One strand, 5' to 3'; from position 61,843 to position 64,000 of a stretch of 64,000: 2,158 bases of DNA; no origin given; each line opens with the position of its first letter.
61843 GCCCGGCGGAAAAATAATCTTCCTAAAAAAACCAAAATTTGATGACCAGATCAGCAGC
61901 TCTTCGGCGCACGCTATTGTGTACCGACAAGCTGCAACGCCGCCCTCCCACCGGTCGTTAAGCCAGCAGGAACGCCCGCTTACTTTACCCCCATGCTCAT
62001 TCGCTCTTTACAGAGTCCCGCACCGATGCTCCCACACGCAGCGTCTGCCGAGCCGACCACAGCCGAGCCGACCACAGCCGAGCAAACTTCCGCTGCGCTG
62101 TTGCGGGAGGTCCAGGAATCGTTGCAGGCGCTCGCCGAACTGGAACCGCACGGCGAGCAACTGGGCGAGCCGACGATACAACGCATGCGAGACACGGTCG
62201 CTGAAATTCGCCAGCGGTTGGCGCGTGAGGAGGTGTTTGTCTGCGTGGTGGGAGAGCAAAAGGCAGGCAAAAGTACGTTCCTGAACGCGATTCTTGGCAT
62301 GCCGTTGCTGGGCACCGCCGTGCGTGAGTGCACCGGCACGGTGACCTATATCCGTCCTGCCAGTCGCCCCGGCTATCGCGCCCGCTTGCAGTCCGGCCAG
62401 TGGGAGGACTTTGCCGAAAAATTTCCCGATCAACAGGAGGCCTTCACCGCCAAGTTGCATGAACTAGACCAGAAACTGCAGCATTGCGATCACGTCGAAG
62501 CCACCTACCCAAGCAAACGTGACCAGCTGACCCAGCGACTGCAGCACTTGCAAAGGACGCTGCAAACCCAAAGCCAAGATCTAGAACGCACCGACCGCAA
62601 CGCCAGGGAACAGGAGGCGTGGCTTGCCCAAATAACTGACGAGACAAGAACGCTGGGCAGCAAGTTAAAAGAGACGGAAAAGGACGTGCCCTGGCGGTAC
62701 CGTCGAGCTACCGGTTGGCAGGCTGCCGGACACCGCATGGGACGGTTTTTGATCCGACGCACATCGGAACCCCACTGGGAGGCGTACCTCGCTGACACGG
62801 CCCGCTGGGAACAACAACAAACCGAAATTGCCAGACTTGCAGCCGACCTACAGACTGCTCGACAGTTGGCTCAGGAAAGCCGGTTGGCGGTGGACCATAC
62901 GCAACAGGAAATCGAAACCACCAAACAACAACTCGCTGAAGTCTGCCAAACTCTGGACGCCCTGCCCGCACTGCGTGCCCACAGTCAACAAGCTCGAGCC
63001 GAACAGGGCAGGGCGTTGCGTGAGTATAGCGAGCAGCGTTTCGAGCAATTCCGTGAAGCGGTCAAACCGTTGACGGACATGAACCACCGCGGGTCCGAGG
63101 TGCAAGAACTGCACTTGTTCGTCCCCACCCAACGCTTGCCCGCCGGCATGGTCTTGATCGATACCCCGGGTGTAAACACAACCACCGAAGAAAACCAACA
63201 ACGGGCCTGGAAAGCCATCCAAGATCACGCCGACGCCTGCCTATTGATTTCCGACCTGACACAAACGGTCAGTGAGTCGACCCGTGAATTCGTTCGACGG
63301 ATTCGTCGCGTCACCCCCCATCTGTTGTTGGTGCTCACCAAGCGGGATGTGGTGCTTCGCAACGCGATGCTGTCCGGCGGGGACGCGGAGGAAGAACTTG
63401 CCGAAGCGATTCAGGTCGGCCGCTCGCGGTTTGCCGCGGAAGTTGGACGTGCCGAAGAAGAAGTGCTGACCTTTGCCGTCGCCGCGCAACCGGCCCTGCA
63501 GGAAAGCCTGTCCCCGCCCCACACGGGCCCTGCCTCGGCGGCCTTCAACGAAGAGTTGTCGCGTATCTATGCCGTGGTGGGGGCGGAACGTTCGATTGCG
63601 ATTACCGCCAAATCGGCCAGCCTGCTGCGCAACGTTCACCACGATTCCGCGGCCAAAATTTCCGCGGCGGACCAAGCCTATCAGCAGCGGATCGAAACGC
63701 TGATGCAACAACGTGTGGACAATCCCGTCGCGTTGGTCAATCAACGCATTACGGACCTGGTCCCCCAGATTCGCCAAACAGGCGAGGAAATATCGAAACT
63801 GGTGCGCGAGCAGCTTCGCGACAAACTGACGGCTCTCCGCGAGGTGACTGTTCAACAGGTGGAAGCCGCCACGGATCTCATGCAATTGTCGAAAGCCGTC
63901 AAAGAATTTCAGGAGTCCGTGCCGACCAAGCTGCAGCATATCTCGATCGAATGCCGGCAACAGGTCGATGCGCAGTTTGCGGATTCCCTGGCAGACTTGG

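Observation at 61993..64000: Dynamin-like GTPase whose G domain is split by a coiled-coil insertion of about 200 aa (SMC/Rad50-like topology)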

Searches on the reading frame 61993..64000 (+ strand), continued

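Call 36: search_protein_families(library=ncbifam, proteins=[L081:10594-11319:+, L081:11316-12935:+, L081:12937-14889:+, L082:10583-11614:+, L082:11611-13329:+, L082:13341-15326:+, L083:2986-4935:+, L083:4942-6651:+, L083:6667-7947:+, L083:10707-12638:+], max_evalue=0.001)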
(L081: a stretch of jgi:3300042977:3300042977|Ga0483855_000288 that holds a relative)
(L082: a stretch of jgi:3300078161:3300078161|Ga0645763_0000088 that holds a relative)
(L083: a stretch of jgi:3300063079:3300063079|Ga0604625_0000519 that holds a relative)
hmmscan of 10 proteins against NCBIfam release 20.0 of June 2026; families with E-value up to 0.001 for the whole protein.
L081:10594-11319:+ (241 aa): 0 families

L081:11316-12935:+ (539 aa): 5 families
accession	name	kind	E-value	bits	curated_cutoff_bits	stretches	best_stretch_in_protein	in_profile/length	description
NF000908.1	PRK00089.1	equivalog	8e-07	28.6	237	1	79-262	5-168/291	GTPase Era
TIGR00231.1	small_GTP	domain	2.3e-05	24.2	42.5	1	77-187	3-104/164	GTP-binding protein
TIGR03598.1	GTPase_YsxC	equivalog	5e-05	23.1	124.45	0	74-119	15-60/186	ribosome biogenesis GTP-binding protein YihA/YsxC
TIGR03594.1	GTPase_EngA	equivalog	0.00025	20.2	306.7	0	77-104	175-202/432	ribosome biogenesis GTPase Der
NF003661.0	PRK05291.1-3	equivalog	0.00026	20.5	380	0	49-103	188-242/448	tRNA uridine-5-carboxymethylaminomethyl(34) synthesis GTPase MnmE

L081:12937-14889:+ (650 aa): 3 families
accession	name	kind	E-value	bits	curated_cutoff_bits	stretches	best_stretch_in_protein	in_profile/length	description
NF052648.1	DynmDynABac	equivalog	4e-09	34.9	1600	1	47-95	604-652/1187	dynamin GTPase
NF007368.0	PRK09866.1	equivalog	3.5e-07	28.9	1146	1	34-96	50-112/742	clamp-binding protein CrfC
NF041922.1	DLP_LeoA_gen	subfamily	0.0002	20.5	325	0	39-76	35-72/532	LeoA/HP0731 family dynamin-like GTPase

L082:10583-11614:+ (343 aa): 0 families

L082:11611-13329:+ (572 aa): 3 families
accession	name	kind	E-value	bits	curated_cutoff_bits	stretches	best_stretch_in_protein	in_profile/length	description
NF000908.1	PRK00089.1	equivalog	6.6e-07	28.9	237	1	176-255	55-135/291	GTPase Era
TIGR00231.1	small_GTP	domain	0.00028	20.7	42.5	0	94-251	5-135/164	GTP-binding protein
TIGR03594.1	GTPase_EngA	equivalog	0.00037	19.6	306.7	0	175-251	51-129/432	ribosome biogenesis GTPase Der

L082:13341-15326:+ (661 aa): 9 families
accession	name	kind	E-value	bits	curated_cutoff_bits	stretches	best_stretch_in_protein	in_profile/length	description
NF052648.1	DynmDynABac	equivalog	1e-10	40.2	1600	1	36-92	25-650/1187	dynamin GTPase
NF007368.0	PRK09866.1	equivalog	3.5e-08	32.2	1146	1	22-104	39-122/742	clamp-binding protein CrfC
NF041922.1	DLP_LeoA_gen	subfamily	1.9e-07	30.5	325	0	15-75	9-72/532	LeoA/HP0731 family dynamin-like GTPase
TIGR03594.1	GTPase_EngA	equivalog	1.4e-06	27.6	306.7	0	45-77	168-200/432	ribosome biogenesis GTPase Der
NF000908.1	PRK00089.1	equivalog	6.7e-06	25.6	237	0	55-77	6-28/291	GTPase Era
TIGR00231.1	small_GTP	domain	9.2e-06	25.5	42.5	1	52-211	3-107/164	GTP-binding protein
TIGR03918.1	GTP_HydF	equivalog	3.6e-05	22.8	325.55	0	163-249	58-146/392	[FeFe] hydrogenase H-cluster maturation GTPase HydF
TIGR03596.1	GTPase_YlqF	equivalog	0.00035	20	208.2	0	26-84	92-150/276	ribosome biogenesis GTPase YlqF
NF049994.1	slr1306_fam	domain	0.00056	18.6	490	0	19-76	74-132/470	slr1306 family protein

L083:2986-4935:+ (649 aa): 6 families
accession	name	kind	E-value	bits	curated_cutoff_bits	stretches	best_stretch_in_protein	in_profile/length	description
NF052648.1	DynmDynABac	equivalog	2.5e-13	48.8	1600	1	118-211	730-819/1187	dynamin GTPase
TIGR03594.1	GTPase_EngA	equivalog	1.6e-08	34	306.7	1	158-240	48-132/432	ribosome biogenesis GTPase Der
NF000908.1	PRK00089.1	equivalog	1.2e-06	28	237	1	160-240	53-135/291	GTPase Era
TIGR03918.1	GTP_HydF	equivalog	2.9e-05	23.1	325.55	0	160-239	58-139/392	[FeFe] hydrogenase H-cluster maturation GTPase HydF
TIGR00231.1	small_GTP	domain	0.0001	22.1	42.5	0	160-233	55-132/164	GTP-binding protein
TIGR03598.1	GTPase_YsxC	equivalog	0.00019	21.2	124.45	0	188-270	103-180/186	ribosome biogenesis GTP-binding protein YihA/YsxC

L083:4942-6651:+ (569 aa): 6 families
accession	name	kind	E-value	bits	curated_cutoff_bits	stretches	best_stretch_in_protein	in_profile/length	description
NF052648.1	DynmDynABac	equivalog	3.6e-06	25.1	1600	0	21-98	589-660/1187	dynamin GTPase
TIGR03594.1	GTPase_EngA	equivalog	3.2e-05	23.1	306.7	1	39-83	167-211/432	ribosome biogenesis GTPase Der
NF000908.1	PRK00089.1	equivalog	0.00023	20.5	237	0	50-82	6-37/291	GTPase Era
TIGR03156.1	GTP_HflX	equivalog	0.00025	20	216.75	1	15-74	157-216/351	GTPase HflX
TIGR00436.1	era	equivalog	0.00026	20.4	116.25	1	50-83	3-36/270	GTPase Era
TIGR00231.1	small_GTP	domain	0.00048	19.9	42.5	0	49-156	5-65/164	GTP-binding protein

L083:6667-7947:+ (426 aa): 7 families
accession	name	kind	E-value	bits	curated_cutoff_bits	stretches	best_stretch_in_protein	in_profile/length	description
NF003520.0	PRK05183.1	subfamily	7.6e-11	41.1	620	1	107-320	148-353/621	Fe-S protein assembly chaperone HscA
TIGR01991.1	HscA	equivalog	6.3e-10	38.2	708.55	1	3-298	3-315/600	Fe-S protein assembly chaperone HscA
TIGR02350.1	prok_dnaK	equivalog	3.6e-09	35.5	822.55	1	3-244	4-269/596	molecular chaperone DnaK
NF001413.0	PRK00290.1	equivalog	6e-08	31.5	648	1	18-189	19-211/625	molecular chaperone DnaK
NF009946.0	PRK13410.1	equivalog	5.9e-07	28.1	1019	1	83-188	107-213/669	molecular chaperone DnaK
NF009947.0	PRK13411.1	equivalog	3.5e-05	22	1002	1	108-344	132-371/662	molecular chaperone DnaK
NF010540.1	PRK13929.1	exception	0.00062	18.9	515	0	261-353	236-330/334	rod-share determining protein MreBH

L083:10707-12638:+ (643 aa): 7 families
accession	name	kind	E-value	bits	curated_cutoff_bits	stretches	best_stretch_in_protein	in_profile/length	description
NF052648.1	DynmDynABac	equivalog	5.6e-17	60.9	1600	1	141-289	755-901/1187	dynamin GTPase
NF041922.1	DLP_LeoA_gen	subfamily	0.0001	21.4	325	0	124-246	72-200/532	LeoA/HP0731 family dynamin-like GTPase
NF000908.1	PRK00089.1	equivalog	0.00025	20.4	237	0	59-81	6-28/291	GTPase Era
TIGR00231.1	small_GTP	domain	0.00026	20.8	42.5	0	57-189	4-86/164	GTP-binding protein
TIGR03594.1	GTPase_EngA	equivalog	0.00026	20.1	306.7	0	45-80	172-199/432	ribosome biogenesis GTPase Der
NF007368.0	PRK09866.1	equivalog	0.00035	19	1146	1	59-110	72-124/742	clamp-binding protein CrfC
TIGR03918.1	GTP_HydF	equivalog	0.00079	18.4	325.55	0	155-229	58-134/392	[FeFe] hydrogenase H-cluster maturation GTPase HydF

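Call 37: find_encoding_contigs(protein=P0043, flank=9000, max_places=1)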
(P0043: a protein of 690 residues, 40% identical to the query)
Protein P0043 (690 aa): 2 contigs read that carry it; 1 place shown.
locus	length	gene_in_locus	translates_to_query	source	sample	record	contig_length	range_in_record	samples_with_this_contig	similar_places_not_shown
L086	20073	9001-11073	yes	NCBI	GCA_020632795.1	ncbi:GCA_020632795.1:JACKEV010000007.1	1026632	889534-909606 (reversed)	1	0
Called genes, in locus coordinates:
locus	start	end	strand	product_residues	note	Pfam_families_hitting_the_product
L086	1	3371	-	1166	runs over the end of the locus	PF00069:Pkinase, PF07714:PK_Tyr_Ser-Thr, PF00515:TPR_1 (faint), PF13424:TPR_12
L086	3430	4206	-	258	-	PF12146:Hydrolase_4, PF00561:Abhydrolase_1, PF12697:Abhydrolase_6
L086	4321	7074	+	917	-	PF01435:Peptidase_M48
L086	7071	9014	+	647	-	PF00350:Dynamin_N, PF01926:MMR_HSR1 (weak), PF21808:Dynamin-like_hel_bact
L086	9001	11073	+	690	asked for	PF00009:GTP_EFTU (faint), PF00350:Dynamin_N, PF01926:MMR_HSR1 (faint)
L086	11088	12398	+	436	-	PF18483:Lectin_L-type_dom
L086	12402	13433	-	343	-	PF08450:SGL (weak)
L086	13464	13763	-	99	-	-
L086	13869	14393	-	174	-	-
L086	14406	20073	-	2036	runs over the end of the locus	PF13699:eCIS_core (weak)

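Call 38: find_encoding_contigs(protein=P0038, flank=9000, max_places=1)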
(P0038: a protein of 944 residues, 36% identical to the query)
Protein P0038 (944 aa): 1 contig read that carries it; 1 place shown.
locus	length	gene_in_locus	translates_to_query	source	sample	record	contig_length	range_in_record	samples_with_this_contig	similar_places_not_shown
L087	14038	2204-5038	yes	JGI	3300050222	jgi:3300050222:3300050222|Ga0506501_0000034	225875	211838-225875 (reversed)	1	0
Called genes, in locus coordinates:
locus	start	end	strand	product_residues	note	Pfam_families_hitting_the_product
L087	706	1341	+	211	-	PF13505:OMP_b-brl (weak)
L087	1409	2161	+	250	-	PF00481:PP2C (faint), PF13672:PP2C_2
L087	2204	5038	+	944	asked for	PF00009:GTP_EFTU (faint), PF00350:Dynamin_N, PF01926:MMR_HSR1 (faint), PF00350:Dynamin_N (weak)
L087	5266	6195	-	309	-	PF06750:A24_N_bact, PF01478:Peptidase_A24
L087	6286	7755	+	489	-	PF00224:PK, PF02887:PK_C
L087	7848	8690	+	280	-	PF02230:Abhydrolase_2 (faint)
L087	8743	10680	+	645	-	-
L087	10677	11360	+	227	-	-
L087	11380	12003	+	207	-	-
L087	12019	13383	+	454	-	-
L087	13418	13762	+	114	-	-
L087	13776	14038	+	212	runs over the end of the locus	-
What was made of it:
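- One relative (P0038, L087) has no DLP neighbour (call 38).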

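Call 39: find_encoding_contigs(protein=P0017, flank=9000, max_places=1)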
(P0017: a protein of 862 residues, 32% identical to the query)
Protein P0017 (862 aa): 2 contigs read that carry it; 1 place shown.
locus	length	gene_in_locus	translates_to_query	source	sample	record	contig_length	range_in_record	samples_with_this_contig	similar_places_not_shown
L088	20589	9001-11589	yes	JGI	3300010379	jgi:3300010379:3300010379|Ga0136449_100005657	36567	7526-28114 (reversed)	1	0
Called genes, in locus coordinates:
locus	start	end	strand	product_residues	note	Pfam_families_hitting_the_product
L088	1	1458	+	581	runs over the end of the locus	-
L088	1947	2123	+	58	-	-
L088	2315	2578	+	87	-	-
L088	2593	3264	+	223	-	-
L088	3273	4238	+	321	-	PF14464:Prok-JAB (weak)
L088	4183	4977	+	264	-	PF00899:ThiF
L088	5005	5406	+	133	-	-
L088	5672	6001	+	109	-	-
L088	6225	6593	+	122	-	-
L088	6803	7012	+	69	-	-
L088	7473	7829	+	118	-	PF01381:HTH_3, PF13560:HTH_31 (weak)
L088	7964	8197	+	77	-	-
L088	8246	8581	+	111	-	-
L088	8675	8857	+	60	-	-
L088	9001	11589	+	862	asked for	PF00350:Dynamin_N, PF01926:MMR_HSR1 (faint), PF00350:Dynamin_N, PF00009:GTP_EFTU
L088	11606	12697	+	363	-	PF01435:Peptidase_M48, PF12773:DZR (weak), PF13240:Zn_Ribbon_1 (faint)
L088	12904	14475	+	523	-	-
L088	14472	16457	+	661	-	PF00350:Dynamin_N, PF01926:MMR_HSR1, PF21808:Dynamin-like_hel_bact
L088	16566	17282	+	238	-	-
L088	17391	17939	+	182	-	-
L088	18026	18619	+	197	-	-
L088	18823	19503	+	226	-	-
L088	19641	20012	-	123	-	-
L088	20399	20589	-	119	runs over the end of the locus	-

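Call 40: find_encoding_contigs(protein=P0005, flank=9000, max_places=1)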
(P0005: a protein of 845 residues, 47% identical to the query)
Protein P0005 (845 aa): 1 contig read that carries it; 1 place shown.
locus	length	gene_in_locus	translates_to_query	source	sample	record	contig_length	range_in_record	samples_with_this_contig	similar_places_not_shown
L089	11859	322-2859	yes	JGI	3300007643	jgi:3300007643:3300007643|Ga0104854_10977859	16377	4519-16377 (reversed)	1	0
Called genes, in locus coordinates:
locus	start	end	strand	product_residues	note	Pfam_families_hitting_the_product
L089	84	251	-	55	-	-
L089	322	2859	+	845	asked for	PF00350:Dynamin_N, PF01926:MMR_HSR1 (faint), PF19993:DO-GTPase2 (faint), PF00350:Dynamin_N, PF00009:GTP_EFTU (weak)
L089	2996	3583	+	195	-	PF13240:Zn_Ribbon_1 (faint)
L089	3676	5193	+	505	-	PF00350:Dynamin_N (faint), PF01926:MMR_HSR1 (faint)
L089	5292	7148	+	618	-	PF00350:Dynamin_N, PF01926:MMR_HSR1 (weak), PF21808:Dynamin-like_hel_bact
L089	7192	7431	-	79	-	-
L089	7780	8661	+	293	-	PF02563:Poly_export, PF10531:SLBB (weak), PF22461:SLBB_2 (weak)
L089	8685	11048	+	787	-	-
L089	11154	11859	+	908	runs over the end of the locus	PF04932:Wzy_C, PF14559:TPR_19 (faint)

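Call 58: search_protein_representatives(protein=P0001)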
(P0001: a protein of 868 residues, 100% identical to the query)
Query: 868 residues. Proteins with E-value up to 0.001 (for the whole library): 3855; up to 1e-10: 329; up to 1e-30: 80. The best 150 are listed.
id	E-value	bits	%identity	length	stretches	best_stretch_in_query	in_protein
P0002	2.0e-264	896.2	53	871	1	14-867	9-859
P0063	7.6e-123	428.0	32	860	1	18-866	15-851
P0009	1.4e-113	397.4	33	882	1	18-865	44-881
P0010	1.2e-112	394.3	32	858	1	11-866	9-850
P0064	2.0e-109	383.7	34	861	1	10-865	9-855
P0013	7.7e-108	378.4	31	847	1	13-857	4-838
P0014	2.6e-102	360.1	35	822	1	29-864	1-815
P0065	2.0e-100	353.9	32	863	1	16-865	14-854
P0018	1.8e-99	350.7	30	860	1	14-866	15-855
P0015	5.6e-98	345.8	30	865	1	10-858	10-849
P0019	7.2e-92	325.6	29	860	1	23-862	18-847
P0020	1.4e-90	321.3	30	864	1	21-864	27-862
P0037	1.9e-85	304.4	33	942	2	259-864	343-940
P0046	3.4e-85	303.6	35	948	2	333-864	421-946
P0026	7.9e-84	299.0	33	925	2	337-864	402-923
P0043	1.0e-70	255.7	34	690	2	333-853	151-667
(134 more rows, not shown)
